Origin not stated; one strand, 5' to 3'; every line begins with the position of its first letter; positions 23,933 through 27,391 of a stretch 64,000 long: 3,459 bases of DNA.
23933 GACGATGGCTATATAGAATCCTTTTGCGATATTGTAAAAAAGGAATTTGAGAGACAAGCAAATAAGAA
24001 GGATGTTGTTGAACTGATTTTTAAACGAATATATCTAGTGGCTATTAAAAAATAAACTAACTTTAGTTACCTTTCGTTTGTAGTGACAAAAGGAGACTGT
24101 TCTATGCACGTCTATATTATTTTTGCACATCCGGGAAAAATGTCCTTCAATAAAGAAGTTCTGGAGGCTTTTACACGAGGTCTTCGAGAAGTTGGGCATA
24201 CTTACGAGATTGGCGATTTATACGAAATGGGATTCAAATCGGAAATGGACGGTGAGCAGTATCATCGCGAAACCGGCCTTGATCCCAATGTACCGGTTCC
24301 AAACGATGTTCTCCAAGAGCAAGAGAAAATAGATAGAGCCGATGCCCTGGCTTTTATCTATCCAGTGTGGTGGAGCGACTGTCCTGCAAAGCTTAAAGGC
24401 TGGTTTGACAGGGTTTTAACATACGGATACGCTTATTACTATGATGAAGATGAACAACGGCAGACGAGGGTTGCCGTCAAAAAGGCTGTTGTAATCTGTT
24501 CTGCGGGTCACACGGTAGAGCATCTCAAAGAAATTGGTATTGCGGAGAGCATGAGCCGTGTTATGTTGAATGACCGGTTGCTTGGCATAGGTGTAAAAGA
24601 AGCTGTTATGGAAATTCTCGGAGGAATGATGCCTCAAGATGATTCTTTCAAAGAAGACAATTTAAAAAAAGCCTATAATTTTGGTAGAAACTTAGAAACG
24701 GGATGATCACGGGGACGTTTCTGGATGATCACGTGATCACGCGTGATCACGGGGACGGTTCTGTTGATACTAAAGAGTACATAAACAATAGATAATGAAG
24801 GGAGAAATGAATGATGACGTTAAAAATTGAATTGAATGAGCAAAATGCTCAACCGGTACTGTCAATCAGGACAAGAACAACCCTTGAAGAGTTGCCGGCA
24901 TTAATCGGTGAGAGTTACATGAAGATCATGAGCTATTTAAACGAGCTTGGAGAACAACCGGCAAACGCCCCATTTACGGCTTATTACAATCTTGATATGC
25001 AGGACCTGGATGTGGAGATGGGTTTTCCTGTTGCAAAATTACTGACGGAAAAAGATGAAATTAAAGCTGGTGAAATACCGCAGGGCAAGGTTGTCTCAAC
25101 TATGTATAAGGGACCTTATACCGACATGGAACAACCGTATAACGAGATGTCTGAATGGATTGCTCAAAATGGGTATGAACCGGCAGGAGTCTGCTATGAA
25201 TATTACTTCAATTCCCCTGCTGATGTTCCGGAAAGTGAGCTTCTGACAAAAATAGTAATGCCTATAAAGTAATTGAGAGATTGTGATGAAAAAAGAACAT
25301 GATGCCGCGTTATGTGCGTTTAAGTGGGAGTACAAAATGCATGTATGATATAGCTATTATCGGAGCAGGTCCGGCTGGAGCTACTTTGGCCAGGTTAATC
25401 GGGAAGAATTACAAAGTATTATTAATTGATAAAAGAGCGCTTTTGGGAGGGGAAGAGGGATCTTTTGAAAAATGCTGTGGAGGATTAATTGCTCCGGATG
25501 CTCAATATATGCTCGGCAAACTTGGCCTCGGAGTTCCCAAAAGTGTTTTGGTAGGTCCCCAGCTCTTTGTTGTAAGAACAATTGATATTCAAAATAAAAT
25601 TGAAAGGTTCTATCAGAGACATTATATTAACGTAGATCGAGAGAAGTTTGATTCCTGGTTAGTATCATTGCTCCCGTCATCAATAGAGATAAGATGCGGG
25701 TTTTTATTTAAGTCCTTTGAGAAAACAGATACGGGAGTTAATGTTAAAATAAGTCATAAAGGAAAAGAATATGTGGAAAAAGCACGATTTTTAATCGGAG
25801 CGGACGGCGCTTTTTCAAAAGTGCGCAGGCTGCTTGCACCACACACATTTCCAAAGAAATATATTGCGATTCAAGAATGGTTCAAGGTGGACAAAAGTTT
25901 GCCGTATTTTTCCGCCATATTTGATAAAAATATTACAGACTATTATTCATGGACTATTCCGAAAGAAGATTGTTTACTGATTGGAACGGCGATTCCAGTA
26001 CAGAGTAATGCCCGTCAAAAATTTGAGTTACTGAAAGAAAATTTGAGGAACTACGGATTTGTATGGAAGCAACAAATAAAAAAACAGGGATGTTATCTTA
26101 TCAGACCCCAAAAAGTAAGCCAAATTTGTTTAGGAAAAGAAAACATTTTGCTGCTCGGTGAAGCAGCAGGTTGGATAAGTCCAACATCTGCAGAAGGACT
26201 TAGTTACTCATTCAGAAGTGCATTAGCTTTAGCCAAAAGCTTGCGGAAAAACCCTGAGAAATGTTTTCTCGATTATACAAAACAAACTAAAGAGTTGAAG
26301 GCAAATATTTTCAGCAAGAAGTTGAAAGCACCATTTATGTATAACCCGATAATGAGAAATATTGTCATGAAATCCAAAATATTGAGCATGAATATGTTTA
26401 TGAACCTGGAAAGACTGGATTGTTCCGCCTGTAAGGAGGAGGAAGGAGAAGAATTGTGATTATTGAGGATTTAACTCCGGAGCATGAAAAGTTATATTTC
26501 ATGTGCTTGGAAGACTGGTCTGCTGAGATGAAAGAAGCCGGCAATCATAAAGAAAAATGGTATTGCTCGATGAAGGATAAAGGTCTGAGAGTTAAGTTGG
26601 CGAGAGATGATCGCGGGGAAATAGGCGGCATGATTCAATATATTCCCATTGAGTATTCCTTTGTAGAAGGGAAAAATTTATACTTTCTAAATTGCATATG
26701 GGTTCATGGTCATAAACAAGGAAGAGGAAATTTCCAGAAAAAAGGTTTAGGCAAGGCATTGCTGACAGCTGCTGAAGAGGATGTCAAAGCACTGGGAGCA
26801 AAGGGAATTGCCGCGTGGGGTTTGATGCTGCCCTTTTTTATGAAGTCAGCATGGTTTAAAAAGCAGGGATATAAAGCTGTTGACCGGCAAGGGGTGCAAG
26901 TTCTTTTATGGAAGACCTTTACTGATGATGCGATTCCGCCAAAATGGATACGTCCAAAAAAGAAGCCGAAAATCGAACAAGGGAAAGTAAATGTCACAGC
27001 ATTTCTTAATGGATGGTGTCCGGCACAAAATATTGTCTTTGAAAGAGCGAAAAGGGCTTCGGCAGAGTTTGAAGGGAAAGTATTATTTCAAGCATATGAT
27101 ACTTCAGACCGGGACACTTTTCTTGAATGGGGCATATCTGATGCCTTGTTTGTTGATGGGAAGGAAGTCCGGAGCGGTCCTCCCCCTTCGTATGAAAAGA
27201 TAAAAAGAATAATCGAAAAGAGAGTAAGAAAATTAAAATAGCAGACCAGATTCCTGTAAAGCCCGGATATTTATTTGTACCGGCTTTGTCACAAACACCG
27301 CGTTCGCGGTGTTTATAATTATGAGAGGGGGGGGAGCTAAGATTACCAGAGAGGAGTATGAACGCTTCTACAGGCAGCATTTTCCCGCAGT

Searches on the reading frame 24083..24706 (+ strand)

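Call 78: search_protein_families(library=pfam, proteins=[window:24083-24706:+], max_evalue=0.00001)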
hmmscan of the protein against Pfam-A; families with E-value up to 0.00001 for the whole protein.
window:24083-24706:+ (207 aa): 2 families
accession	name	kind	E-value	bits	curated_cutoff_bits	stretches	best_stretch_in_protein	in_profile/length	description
PF02525.22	Flavodoxin_2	-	1.3e-34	120.1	27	1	8-185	1-180/198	Flavodoxin-like fold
PF03358.20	FMN_red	-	2e-10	40.9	24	1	8-150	1-130/152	NADPH-dependent FMN reductase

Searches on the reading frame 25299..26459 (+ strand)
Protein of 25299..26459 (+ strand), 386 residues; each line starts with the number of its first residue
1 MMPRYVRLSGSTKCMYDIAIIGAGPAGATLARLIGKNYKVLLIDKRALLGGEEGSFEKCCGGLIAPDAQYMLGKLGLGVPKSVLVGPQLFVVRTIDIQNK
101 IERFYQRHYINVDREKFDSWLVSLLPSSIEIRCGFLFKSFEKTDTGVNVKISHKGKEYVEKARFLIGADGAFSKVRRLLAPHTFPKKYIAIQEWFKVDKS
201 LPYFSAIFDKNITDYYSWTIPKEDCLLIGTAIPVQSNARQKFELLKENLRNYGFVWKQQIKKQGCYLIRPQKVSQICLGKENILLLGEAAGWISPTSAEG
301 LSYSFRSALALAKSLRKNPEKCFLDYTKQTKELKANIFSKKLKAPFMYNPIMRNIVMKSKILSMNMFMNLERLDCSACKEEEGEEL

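Call 78: search_protein_families(library=pfam, proteins=[window:25299-26459:+], max_evalue=0.00001)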
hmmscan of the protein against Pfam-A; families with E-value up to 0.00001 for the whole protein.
window:25299-26459:+ (386 aa): 2 families
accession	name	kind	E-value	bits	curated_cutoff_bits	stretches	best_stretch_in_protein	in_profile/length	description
PF01494.25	FAD_binding_3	-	5.1e-13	49.4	22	0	130-241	116-225/349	FAD binding domain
PF13450.12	NAD_binding_8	-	2.2e-06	28.3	21.9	1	20-52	1-34/68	NAD(P)-binding Rossmann-like domain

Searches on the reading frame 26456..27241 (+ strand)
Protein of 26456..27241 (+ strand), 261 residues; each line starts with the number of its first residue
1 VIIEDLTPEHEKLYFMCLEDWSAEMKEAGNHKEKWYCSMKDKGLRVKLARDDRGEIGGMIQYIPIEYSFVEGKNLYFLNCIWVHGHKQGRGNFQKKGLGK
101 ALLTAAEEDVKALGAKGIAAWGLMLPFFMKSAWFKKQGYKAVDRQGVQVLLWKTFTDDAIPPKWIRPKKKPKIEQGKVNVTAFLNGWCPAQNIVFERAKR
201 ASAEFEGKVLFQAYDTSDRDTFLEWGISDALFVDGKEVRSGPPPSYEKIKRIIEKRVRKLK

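Call 78: search_protein_families(library=pfam, proteins=[window:26456-27241:+], max_evalue=0.00001)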
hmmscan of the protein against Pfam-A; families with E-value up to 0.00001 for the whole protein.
window:26456-27241:+ (261 aa): 1 family
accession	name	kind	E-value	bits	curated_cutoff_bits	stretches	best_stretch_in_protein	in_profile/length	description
PF00583.31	Acetyltransf_1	-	4.2e-06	27.5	20.7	0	19-121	14-98/116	Acetyltransferase (GNAT) family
